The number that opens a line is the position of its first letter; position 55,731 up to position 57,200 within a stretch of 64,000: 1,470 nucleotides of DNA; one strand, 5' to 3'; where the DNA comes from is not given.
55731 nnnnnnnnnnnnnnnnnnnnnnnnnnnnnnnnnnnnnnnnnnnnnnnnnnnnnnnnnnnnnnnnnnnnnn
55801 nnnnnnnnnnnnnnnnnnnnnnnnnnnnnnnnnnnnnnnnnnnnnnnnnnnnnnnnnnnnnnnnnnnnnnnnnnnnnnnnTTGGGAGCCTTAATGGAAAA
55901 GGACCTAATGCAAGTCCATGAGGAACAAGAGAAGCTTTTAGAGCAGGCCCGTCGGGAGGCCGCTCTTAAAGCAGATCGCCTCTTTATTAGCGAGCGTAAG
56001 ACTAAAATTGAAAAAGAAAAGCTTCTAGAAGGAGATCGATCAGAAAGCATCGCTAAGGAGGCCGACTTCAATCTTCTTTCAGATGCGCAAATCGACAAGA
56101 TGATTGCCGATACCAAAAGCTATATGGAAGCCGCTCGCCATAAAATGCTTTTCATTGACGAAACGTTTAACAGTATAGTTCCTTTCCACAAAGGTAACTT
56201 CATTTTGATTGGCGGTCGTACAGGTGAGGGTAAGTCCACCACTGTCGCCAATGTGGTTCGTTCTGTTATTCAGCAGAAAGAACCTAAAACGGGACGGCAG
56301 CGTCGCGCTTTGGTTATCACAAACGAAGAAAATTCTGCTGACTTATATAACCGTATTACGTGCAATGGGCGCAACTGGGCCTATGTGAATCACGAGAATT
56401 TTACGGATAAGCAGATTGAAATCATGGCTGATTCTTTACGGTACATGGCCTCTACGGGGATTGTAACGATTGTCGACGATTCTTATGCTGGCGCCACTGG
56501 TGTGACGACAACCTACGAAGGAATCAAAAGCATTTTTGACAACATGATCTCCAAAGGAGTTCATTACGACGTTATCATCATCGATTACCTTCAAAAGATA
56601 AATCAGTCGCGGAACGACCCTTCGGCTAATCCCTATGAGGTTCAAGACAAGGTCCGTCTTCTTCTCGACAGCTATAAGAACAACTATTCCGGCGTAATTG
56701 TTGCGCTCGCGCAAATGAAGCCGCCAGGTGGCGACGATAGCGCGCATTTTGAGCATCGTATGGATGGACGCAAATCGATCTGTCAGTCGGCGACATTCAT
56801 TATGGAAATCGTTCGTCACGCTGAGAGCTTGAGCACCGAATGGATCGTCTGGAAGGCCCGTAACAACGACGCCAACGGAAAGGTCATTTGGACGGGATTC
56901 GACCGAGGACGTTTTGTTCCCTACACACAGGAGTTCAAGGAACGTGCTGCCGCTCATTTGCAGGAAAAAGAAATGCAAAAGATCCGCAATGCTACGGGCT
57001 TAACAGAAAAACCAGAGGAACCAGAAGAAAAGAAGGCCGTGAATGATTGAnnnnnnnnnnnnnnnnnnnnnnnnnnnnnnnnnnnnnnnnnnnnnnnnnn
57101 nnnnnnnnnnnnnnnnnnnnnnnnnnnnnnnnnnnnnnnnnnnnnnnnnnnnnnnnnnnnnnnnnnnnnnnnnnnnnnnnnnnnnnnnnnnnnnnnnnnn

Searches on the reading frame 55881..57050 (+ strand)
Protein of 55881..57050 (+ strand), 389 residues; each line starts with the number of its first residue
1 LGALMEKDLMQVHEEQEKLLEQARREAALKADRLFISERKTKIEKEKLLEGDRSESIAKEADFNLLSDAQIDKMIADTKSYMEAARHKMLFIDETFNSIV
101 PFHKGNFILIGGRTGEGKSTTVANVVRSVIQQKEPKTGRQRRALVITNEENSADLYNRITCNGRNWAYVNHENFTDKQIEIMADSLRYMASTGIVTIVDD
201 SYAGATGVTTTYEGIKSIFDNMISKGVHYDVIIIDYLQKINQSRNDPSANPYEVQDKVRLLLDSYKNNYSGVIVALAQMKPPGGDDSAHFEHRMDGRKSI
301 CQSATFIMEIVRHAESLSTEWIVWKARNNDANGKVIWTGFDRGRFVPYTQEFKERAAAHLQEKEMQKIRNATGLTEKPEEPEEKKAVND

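Call 54: find_encoding_contigs(protein=window:55881-57050:+, flank=10000, max_places=1)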
Protein window:55881-57050:+ (389 aa): no gene with exactly this product is on record in the collection.
